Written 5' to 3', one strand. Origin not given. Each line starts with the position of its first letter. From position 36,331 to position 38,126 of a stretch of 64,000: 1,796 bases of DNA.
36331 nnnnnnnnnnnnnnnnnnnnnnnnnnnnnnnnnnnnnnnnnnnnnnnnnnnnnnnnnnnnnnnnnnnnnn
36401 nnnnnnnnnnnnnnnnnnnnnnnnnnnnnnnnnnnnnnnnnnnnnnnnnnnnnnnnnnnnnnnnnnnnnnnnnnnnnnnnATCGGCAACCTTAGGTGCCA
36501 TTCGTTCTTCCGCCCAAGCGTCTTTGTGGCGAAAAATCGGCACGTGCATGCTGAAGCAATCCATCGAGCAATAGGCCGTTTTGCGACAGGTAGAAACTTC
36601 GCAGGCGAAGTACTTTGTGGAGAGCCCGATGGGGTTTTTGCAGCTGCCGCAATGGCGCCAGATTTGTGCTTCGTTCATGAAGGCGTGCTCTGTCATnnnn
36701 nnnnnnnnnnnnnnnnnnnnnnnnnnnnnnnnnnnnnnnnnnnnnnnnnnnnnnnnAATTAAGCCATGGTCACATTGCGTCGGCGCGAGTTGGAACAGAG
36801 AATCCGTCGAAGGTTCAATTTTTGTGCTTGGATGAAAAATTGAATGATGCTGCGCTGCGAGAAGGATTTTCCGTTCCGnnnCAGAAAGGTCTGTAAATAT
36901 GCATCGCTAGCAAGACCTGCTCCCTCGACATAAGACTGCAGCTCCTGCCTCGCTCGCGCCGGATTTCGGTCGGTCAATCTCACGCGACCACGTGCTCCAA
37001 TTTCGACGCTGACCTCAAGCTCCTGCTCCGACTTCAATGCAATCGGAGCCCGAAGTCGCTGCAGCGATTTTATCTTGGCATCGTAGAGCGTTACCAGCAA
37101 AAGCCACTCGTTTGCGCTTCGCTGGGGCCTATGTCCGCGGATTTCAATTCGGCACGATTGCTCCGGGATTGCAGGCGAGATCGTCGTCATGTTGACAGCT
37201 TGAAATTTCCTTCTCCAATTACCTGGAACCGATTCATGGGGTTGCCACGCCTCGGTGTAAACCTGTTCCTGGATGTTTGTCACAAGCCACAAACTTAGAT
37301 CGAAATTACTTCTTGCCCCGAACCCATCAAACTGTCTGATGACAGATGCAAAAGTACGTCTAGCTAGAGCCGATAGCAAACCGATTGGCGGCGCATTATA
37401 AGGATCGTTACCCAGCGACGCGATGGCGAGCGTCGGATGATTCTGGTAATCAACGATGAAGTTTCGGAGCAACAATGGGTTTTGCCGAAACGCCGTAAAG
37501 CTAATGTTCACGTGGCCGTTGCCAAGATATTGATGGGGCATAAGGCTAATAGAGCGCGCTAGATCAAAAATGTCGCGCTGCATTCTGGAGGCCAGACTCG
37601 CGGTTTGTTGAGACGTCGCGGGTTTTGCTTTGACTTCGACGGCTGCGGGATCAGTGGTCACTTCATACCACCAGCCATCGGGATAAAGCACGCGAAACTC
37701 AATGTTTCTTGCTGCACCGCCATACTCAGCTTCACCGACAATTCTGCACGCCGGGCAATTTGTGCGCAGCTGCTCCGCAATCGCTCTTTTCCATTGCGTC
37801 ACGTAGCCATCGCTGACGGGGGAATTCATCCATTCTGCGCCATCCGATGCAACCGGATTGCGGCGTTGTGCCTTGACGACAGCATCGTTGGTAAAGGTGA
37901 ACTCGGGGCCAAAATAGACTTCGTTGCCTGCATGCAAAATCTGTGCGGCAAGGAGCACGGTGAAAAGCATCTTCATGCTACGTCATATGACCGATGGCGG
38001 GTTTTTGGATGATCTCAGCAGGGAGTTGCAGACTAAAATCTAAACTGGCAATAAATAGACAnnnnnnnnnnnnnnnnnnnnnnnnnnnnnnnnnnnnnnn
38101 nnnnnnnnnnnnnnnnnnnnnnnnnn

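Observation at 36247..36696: Cross-brace zinc finger fused to a truncated histone fold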

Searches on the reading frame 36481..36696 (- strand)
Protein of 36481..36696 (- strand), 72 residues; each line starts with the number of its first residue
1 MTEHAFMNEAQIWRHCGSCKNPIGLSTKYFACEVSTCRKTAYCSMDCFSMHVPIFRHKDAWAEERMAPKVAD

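Call 45: predict_structure(alignment_id=A3)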
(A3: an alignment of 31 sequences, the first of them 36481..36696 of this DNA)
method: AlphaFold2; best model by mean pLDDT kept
length: 72 residues; sequences in the alignment: 31
mean_pLDDT: 82.8   pTM: 0.66
mean pLDDT of the five models: 82.8, 82.6, 82.2, 81.7, 77.6
residues with pLDDT >= 90: 34; 70-90: 28; 50-70: 7; < 50: 3
segments of 3 or more residues with pLDDT < 50: 1-3
pLDDT, mean of each block of 10 residues (from residue 1): 57 90 92 85 91 77 90 69
secondary structure, 60 per line:
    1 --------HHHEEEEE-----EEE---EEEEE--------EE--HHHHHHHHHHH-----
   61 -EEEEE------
elements in order: E12-16 E22-24 E28-32 H45-55 E62-66

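Call 47: fold_search(model_id=the predicted structure, library=pdb)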
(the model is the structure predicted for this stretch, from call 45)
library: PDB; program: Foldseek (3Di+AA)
matches with E <= 10: 137; with E <= 0.001: 0
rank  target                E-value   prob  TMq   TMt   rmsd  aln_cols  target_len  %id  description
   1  6miu_A                1.3e-01  0.95  0.44  0.54   4.5        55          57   18  Crystal structure of p62 ZZ domain in complex with Arg-Glu peptide (released 2018-10-31)
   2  6mj7                  1.7e-01  0.89  0.47  0.58   4.2        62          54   18  Crystal structure of p62 ZZ domain in complex with free arginine (released 2018-10-31)
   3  7r1o_AAA              2.7e-01  0.89  0.48  0.61   3.3        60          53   17  p62-ZZ domain of the human sequestosome in complex with dusquetide (released 2022-05-18)
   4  6cbx_A                2.7e-01  0.77  0.39  0.08   4.7        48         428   23  Crystal structure of human SET and MYND Domain Containing protein 2 with MTF1497 (released 2018-03-14)
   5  5yp8_A                3.0e-01  0.85  0.47  0.62   3.8        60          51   20  p62/SQSTM1 ZZ domain with Arg-peptide (released 2018-08-29)
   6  3rib_B                4.1e-01  0.69  0.39  0.08   4.3        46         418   24  Human lysine methyltransferase Smyd2 in complex with AdoHcy (released 2011-07-20)
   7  5v3h                  4.4e-01  0.63  0.39  0.08   4.7        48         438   23  Crystal structure of SMYD2 with SAM and EPZ033294 (released 2018-04-25)
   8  9lgr_E                4.7e-01  0.85  0.52  0.63   3.2        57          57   16  Y-degron fused ZZ-domain of the Arabidopsis thaliana E3 ubiquitin-protein ligase BIG (released 2026-01-14)
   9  7r1o_CCC              4.7e-01  0.72  0.43  0.57   3.5        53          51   19  p62-ZZ domain of the human sequestosome in complex with dusquetide (released 2022-05-18)
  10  9ckf_A                4.7e-01  0.63  0.39  0.08   4.2        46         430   24  Crystal structure of SMYD2 secondary binding site mutant (released 2025-01-15)
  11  6cbx_B                4.7e-01  0.60  0.38  0.08   4.7        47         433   23  Crystal structure of human SET and MYND Domain Containing protein 2 with MTF1497 (released 2018-03-14)
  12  5ypa_A                5.0e-01  0.72  0.47  0.62   3.8        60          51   20  p62/SQSTM1 ZZ domain with Lys-peptide (released 2018-08-29)
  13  5mq4_C                5.3e-01  0.80  0.41  0.26   2.9        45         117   27  Crystal Structure of the leucine zipper of human PRKCBP1 (released 2017-01-25)
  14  5mq4_B                5.6e-01  0.69  0.38  0.26   4.2        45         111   22  Crystal Structure of the leucine zipper of human PRKCBP1 (released 2017-01-25)
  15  5wcg                  5.6e-01  0.57  0.39  0.08   4.3        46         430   24  SET and MYND Domain Containing protein 2 (released 2017-08-02)
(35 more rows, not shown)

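Call 57: search_protein_representatives(alignment_id=A3)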
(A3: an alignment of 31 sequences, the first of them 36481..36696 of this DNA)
Query: 31 sequences, 66 profile positions. Proteins with E-value up to 0.001 (for the whole library): 291; up to 1e-10: 220; up to 1e-30: 1. The best 150 are listed.
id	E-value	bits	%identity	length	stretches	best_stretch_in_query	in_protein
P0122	1.9e-32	127.4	-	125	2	4-65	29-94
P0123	2.6e-28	114.1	-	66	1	4-64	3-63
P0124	2.0e-26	108.0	-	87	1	4-65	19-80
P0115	2.1e-26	108.0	-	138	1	3-64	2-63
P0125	2.3e-26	107.9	-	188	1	3-65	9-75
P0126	3.3e-26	107.4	-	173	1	3-65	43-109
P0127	1.5e-25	105.3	-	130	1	2-64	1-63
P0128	2.9e-25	104.3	-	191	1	1-65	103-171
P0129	3.6e-25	104.0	-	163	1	3-64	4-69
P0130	3.7e-25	104.0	-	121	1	4-65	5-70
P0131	4.1e-25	103.9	-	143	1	4-65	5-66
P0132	4.9e-25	103.6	-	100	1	4-64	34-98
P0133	5.9e-25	103.4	-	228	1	4-65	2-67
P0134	9.7e-25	102.7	-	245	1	3-64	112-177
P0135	9.8e-25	102.7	-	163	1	3-64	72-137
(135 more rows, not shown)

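Call 66: search_solved_structures(query=A3, max_evalue=10, show_alignments=2)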
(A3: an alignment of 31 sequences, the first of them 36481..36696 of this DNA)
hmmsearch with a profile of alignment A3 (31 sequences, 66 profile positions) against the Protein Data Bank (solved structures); distinct sequences matched with E-value up to 10: 15.
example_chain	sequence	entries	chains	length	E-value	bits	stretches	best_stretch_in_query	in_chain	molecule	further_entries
2cdv_A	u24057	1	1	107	0.066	16.7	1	8-34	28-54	CYTOCHROME C3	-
2yyw_A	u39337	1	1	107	0.074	16.5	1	8-34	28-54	Cytochrome c3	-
2z47_A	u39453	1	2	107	0.081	16.4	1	8-34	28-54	Cytochrome c3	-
2yyx_A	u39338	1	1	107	0.085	16.3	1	8-34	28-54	Cytochrome c3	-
2yxc_A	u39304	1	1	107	0.096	16.1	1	9-34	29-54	Cytochrome c3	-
1it1_A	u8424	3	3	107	0.097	16.1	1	8-34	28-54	cytochrome c3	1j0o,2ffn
2ewk_A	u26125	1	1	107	0.097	16.1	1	9-34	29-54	Cytochrome c3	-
2ewu_A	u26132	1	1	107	0.1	16.1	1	8-34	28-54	Cytochrome c3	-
2ewi_A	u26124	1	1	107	0.11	16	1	8-34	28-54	Cytochrome c3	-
1wr5_A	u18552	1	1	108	0.12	15.8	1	8-34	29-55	Cytochrome c3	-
1a2i_A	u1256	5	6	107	0.36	14.3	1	8-34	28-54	CYTOCHROME C3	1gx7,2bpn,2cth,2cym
1mdv_A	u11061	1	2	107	0.4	14.2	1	8-34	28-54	CYTOCHROME C3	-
2das_A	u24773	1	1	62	0.41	14.1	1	9-44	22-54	Zinc finger MYM-type protein 5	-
8hku_L34E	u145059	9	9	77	0.93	13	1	6-42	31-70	50S ribosomal protein L34e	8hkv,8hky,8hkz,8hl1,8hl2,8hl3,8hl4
6avj_A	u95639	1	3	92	6.2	10.3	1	14-44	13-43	CDGSH iron-sulfur domain-containing protein 3, mitochondrial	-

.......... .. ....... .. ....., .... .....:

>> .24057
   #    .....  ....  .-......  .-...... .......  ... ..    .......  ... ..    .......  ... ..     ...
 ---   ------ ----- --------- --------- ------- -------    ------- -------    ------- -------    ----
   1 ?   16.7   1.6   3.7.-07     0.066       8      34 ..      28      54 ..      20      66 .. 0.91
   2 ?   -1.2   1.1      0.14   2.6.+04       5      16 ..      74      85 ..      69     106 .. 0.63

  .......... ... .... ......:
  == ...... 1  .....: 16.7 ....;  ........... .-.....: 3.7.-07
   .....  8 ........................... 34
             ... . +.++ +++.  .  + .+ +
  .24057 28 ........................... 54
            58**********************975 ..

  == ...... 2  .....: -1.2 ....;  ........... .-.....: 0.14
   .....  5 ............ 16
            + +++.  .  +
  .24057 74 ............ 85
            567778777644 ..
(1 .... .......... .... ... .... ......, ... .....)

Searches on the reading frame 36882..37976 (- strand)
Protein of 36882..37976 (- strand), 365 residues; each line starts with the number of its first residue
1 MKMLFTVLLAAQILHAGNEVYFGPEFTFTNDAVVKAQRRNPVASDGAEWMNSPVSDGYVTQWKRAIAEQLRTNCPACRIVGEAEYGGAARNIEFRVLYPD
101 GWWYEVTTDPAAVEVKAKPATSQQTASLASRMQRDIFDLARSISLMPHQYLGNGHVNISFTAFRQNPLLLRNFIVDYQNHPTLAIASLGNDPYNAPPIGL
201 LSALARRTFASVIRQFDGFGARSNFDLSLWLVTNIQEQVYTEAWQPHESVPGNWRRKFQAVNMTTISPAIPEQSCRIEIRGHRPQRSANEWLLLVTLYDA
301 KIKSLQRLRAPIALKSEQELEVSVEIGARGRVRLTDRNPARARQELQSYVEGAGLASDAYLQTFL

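Call 13: search_protein_families(library=pfam, proteins=[window:36882-37976:-], max_evalue=0.001)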
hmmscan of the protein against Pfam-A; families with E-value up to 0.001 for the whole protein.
window:36882-37976:- (365 aa): 0 families

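Call 55: search_protein_families(library=pfam, proteins=[window:36882-37976:-], max_evalue=1)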
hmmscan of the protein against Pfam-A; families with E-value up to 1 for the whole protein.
window:36882-37976:- (365 aa): 2 families
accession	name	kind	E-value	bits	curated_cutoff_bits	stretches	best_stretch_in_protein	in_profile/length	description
PF21276.3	ZNF512_C2HC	-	0.015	15.4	27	1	60-80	2-22/38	Zinc finger protein 512, C2HC zinc finger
PF10633.15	NPCBM_assoc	-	0.053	14.2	24.4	1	88-120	20-49/78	NPCBM-associated, NEW3 domain of alpha-galactosidase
